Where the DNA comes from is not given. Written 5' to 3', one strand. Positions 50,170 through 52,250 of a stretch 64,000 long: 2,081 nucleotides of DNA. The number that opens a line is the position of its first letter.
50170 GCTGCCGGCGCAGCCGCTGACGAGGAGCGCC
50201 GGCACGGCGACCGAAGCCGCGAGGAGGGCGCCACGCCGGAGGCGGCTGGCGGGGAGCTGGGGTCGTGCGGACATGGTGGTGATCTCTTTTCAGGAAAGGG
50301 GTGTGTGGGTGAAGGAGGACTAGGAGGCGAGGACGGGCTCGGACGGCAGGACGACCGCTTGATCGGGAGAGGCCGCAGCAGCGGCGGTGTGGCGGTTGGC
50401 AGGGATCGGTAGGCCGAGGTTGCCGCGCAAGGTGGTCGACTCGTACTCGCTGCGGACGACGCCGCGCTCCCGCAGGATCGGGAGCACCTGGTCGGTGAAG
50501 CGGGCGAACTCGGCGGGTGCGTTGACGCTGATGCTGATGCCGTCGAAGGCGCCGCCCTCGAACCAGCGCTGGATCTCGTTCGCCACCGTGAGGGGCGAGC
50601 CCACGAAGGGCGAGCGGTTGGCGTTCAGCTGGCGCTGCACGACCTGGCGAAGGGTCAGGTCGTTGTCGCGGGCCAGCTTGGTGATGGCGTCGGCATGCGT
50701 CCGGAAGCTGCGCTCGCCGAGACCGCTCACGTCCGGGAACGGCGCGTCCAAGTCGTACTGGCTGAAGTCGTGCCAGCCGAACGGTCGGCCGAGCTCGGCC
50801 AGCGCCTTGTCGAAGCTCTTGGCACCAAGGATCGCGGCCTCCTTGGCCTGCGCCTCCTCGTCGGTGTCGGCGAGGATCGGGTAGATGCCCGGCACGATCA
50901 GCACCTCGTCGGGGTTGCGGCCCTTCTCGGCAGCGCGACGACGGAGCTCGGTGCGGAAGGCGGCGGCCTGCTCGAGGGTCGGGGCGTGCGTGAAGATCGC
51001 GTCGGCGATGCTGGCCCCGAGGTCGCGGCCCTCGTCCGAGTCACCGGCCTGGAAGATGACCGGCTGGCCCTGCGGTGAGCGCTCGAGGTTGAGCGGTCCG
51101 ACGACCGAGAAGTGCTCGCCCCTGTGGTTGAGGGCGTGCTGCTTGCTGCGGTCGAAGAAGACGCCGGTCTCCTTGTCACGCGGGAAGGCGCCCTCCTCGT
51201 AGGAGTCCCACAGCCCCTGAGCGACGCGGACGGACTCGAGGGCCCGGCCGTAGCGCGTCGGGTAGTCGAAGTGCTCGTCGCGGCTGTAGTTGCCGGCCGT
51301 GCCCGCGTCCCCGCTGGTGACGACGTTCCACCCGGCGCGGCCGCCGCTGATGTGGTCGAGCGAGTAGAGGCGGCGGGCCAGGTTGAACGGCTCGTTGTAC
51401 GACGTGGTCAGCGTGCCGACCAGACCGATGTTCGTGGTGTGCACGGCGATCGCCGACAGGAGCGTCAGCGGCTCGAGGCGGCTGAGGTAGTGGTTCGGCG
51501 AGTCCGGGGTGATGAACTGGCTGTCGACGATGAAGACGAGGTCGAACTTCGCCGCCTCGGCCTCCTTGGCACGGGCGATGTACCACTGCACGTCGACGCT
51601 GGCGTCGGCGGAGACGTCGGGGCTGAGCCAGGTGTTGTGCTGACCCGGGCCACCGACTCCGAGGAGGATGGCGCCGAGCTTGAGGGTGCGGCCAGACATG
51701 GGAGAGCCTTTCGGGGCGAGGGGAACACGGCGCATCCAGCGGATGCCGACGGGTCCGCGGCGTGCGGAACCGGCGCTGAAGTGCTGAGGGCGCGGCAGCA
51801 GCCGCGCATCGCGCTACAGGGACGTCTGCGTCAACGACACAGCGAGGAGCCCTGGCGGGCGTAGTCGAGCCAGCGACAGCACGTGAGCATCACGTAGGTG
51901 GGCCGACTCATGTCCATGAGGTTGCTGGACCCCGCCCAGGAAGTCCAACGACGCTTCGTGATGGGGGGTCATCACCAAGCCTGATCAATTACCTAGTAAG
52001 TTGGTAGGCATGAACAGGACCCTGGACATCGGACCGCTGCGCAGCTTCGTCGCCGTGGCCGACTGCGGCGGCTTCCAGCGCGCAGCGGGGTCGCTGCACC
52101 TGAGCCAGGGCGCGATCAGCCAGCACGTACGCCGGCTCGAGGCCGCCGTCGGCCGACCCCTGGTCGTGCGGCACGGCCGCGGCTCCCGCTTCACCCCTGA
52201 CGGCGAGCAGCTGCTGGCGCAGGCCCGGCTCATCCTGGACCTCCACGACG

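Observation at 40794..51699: Ten-gene operon pairing two NtaA/DszA-type monooxygenases with a peptide-type ABC importer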

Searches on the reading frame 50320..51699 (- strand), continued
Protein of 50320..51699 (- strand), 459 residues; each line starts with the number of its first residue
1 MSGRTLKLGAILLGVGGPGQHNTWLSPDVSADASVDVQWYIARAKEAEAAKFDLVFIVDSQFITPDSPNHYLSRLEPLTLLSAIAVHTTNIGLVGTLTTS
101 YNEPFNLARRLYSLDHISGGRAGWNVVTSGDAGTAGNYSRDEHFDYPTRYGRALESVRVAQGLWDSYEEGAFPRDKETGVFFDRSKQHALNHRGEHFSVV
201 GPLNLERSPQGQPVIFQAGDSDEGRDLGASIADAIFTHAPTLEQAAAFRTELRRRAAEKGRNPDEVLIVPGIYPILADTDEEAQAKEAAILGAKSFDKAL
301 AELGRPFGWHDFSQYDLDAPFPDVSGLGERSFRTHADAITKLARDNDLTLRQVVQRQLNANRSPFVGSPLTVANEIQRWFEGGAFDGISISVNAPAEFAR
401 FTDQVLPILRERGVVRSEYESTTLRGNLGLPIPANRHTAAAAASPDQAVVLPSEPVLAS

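Call 34: search_solved_structures(query=window:50320-51699:-, max_evalue=1e-60, show_alignments=5)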
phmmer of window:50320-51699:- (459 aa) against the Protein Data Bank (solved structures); distinct sequences matched with E-value up to 1e-60: 6.
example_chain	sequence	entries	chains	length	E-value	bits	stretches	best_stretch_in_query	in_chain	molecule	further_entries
1yw1_A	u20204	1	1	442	6.5e-125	420.6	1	6-436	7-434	PROTEIN YTNJ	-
1tvl_A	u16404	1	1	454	6.5e-125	420.6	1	6-437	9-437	protein YTNJ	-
6ask_A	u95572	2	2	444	6.5e-125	420.6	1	6-436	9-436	Putative monooxygenase MoxC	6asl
3sdo_A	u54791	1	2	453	6.3e-120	404.1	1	6-441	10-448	Nitrilotriacetate monooxygenase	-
7e36_B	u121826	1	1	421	3.6e-72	246.8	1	2-431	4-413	FMN-dependent oxidoreductase (Nitrilotriacetate monooxygenase family)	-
5tlc_A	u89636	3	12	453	3.6e-66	227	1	33-433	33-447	Dibenzothiophene desulfurization enzyme A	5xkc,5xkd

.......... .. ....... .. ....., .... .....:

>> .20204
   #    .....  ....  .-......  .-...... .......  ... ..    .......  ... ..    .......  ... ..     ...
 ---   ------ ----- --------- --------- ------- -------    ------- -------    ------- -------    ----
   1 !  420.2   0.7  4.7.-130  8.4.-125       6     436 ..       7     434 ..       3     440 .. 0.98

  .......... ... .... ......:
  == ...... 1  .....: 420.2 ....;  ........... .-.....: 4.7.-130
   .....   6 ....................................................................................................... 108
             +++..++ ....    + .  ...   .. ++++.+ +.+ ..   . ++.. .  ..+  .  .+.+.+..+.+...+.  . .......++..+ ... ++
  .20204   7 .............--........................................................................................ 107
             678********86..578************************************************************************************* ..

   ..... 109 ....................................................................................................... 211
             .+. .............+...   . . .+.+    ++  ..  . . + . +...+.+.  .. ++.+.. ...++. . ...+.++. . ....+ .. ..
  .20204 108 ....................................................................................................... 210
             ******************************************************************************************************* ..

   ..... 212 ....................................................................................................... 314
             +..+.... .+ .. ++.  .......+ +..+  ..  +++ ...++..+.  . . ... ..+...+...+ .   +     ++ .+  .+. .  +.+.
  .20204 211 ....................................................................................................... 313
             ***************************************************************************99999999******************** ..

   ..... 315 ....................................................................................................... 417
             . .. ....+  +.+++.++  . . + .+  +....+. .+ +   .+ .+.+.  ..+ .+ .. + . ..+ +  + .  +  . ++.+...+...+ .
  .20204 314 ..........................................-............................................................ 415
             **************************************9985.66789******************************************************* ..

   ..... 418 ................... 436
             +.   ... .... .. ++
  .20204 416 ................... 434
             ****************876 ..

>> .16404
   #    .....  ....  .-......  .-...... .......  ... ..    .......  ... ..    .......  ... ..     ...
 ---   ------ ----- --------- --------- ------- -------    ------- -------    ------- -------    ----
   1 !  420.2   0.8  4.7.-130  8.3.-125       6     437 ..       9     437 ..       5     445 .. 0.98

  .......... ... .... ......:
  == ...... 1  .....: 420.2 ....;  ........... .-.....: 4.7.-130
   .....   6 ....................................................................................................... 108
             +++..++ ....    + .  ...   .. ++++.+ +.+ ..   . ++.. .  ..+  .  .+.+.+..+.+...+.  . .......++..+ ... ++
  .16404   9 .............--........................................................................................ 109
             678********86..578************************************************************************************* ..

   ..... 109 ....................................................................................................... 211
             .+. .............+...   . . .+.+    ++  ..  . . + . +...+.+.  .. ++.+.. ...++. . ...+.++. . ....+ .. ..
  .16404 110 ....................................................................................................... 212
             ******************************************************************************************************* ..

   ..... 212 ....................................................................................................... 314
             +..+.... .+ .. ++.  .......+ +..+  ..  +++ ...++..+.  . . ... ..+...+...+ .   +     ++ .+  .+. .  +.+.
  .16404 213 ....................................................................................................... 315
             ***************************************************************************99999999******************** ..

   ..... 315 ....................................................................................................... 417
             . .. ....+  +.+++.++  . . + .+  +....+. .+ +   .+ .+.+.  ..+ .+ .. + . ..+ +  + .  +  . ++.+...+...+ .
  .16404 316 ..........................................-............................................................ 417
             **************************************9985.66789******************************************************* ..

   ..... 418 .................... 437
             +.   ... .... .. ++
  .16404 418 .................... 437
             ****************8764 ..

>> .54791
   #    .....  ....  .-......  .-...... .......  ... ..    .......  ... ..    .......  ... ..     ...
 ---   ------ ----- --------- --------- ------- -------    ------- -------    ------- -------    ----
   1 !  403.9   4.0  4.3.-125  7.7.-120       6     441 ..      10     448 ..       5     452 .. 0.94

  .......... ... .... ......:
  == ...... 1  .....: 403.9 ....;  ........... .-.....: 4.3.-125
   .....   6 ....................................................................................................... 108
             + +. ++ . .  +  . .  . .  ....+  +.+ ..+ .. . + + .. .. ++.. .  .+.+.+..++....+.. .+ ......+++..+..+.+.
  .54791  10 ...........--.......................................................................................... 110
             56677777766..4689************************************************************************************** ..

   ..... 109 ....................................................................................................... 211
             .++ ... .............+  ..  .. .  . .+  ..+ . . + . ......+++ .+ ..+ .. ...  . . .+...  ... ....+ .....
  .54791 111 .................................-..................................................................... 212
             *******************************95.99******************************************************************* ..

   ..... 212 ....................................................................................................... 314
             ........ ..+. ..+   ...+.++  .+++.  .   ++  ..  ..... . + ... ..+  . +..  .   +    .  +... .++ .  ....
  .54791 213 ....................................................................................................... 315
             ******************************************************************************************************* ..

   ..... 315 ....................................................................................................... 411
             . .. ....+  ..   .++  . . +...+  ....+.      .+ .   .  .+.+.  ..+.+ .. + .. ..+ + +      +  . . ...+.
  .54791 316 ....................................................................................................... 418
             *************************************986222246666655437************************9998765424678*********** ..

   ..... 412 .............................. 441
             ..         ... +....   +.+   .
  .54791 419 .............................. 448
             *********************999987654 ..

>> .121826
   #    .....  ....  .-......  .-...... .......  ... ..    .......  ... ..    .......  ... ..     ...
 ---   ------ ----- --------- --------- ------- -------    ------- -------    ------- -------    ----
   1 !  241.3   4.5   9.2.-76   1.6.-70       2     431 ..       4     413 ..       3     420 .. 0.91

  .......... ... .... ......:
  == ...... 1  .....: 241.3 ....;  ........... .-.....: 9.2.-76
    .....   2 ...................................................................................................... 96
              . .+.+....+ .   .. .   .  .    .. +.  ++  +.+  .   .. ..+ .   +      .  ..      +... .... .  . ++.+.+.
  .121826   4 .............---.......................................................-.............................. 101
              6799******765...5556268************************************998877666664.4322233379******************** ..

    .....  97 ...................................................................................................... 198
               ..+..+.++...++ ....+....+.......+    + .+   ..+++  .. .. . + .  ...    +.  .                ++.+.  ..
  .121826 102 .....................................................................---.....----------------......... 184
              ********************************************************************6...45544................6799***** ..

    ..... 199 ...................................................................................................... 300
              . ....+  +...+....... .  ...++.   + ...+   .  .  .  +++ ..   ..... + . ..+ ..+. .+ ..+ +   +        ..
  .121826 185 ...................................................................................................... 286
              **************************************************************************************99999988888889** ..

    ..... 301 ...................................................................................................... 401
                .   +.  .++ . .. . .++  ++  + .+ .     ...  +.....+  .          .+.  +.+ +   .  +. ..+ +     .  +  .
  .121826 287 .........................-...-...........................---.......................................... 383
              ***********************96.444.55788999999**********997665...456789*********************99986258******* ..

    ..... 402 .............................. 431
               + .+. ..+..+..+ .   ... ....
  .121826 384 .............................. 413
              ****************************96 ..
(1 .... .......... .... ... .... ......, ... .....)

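Call 63: search_protein_families(library=pfam, proteins=[L017:19403-21160:+, L017:19074-20453:+, L016:17934-18974:+, L016:18979-19767:+, L016:19757-20440:+, L016:20386-21006:+], max_evalue=0.001)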
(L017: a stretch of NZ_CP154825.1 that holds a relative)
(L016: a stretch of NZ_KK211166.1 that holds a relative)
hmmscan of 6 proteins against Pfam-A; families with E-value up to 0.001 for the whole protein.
L017:19403-21160:+ (585 aa): 1 family
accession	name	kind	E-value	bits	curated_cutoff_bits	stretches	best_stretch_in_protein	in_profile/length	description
PF12146.15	Hydrolase_4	-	6.9e-10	39.1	27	1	425-555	103-239/239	Serine aminopeptidase, S33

L017:19074-20453:+ (459 aa): 1 family
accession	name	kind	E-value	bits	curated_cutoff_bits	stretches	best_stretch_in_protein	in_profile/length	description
PF00296.26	Bac_luciferase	-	1.6e-42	146.4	27.9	1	132-374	6-246/314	Luciferase-like monooxygenase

L016:17934-18974:+ (346 aa): 1 family
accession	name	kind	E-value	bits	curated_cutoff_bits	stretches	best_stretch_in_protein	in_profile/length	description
PF00296.26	Bac_luciferase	-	2.6e-43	149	27.9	1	17-252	7-245/314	Luciferase-like monooxygenase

L016:18979-19767:+ (262 aa): 1 family
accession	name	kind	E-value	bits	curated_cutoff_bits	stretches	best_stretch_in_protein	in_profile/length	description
PF12146.15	Hydrolase_4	-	2.2e-07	30.9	27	0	182-232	187-239/239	Serine aminopeptidase, S33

L016:19757-20440:+ (227 aa): 0 families

L016:20386-21006:+ (206 aa): 5 families
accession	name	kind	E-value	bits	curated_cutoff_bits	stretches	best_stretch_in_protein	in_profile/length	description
PF12146.15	Hydrolase_4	-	1e-12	48.3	27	1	14-132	2-115/239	Serine aminopeptidase, S33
PF00561.26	Abhydrolase_1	-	2.4e-08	34.4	25.8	1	67-140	41-118/245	alpha/beta hydrolase fold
PF12695.13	Abhydrolase_5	-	6.1e-06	26.6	27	1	97-185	59-145/164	Alpha/beta hydrolase family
PF12740.14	PETase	-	1.9e-05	24.6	28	1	88-186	118-217/263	PET hydrolase-like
PF12697.13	Abhydrolase_6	-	6.5e-05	24.1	26.3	1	19-140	1-104/217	Alpha/beta hydrolase family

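Call 64: search_protein_families(library=ncbifam, proteins=[L016:17934-18974:+], max_evalue=0.001)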
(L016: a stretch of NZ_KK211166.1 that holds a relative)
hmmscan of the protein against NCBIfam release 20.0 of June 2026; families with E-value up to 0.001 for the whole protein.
L016:17934-18974:+ (346 aa): 29 families (the best 25 are shown)
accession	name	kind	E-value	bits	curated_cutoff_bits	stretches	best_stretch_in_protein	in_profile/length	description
TIGR04027.1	LLM_KPN_01858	hypoth_equivalog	6.5e-80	268.5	412.9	1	13-334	2-326/326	putative FMN-dependent luciferase-like monooxygenase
TIGR03619.1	F420_Rv2161c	subfamily_domain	5.6e-28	98.2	166.9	1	39-156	5-136/247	TIGR03619 family F420-dependent LLM class oxidoreductase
TIGR03858.1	LLM_2I7G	subfamily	2.6e-25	89.1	462.25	1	27-333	21-336/337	Atu2307/SP_0267 family LLM class monooxygenase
TIGR03571.1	lucif_BA3436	subfamily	5.5e-23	81.7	303.9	1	9-153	8-156/304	TIGR03571 family LLM class oxidoreductase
TIGR04036.1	LLM_CE1758_fam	subfamily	1.5e-22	79.9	479.1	1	32-156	28-150/355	CE1758 family FMN-dependent luciferase-like monooxygenase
TIGR03560.1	F420_Rv1855c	subfamily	5.7e-21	75.4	231.4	1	28-153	9-142/227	TIGR03560 family F420-dependent LLM class oxidoreductase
TIGR03621.1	F420_MSMEG_2516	subfamily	1.7e-20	73.4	213.15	1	33-166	15-145/295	TIGR03621 family F420-dependent LLM class oxidoreductase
TIGR04020.1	seco_metab_LLM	subfamily_domain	1.2e-19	70.7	244.45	1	29-158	16-145/341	MupA/Atu3671 family FMN-dependent luciferase-like monooxygenase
TIGR03558.1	oxido_grp_1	subfamily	3.7e-19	69.1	166.95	1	23-273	11-258/325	MsnO8 family LLM class oxidoreductase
NF052254.1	luciferase_Alph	exception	1.4e-16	60.6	600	1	36-156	26-145/354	luciferase subunit alpha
TIGR03856.1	F420_MSMEG_2906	subfamily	2.9e-13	49.9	243.7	1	28-137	12-124/249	LLM class F420-dependent oxidoreductase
NF002619.0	PRK02271.1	equivalog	1.3e-12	47.7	276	1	34-159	16-134/329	5,10-methylenetetrahydromethanopterin reductase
TIGR03559.1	F420_Rv3520c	subfamily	1.6e-12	47.1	335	1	29-157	10-132/325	LLM class F420-dependent oxidoreductase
TIGR03555.1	F420_mer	equivalog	1.7e-11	44.1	348.7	1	35-159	15-132/325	5,10-methylenetetrahydromethanopterin reductase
TIGR03564.1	F420_MSMEG_4879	subfamily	5.8e-11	42.5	234.25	1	41-159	8-119/265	TIGR03564 family F420-dependent LLM class oxidoreductase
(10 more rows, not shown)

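Call 65: search_solved_structures(query=L016:17934-18974:+, max_evalue=1e-10)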
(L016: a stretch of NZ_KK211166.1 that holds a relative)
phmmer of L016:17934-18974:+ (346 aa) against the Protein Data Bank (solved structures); distinct sequences matched with E-value up to 1e-10: 6.
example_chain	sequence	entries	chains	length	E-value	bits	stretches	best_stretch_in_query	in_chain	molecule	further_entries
8k74_A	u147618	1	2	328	3.4e-55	190.7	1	13-332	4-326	Alkanal monooxygenase alpha chain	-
8cbb_A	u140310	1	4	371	2.8e-26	95.6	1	32-166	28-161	Alkanal monooxygenase alpha chain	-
2i7g_A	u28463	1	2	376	1e-19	74.1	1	21-333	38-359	Monooxygenase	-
7bip_A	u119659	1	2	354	2.3e-16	63.1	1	34-185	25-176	Luciferase-like monooxygenase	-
1brl_A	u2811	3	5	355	3.2e-16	62.6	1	31-138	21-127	BACTERIAL LUCIFERASE | Alkanal monooxygenase alpha chain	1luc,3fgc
6ket_A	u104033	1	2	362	8.3e-14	54.6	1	41-196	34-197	PuwE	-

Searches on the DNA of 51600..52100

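Call 41: search_rna_families(source=window, start=51600, end=52100, threshold=evalue, max_evalue=10)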
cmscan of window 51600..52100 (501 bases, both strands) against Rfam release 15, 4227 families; matches with E-value up to 10: 1.
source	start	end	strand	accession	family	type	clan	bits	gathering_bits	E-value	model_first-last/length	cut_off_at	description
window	51737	51789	+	RF02523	ROSE_3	Cis-reg; thermoregulator;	-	12.5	43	7.5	1-69/69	no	Repression of heat shock gene expression (ROSE) element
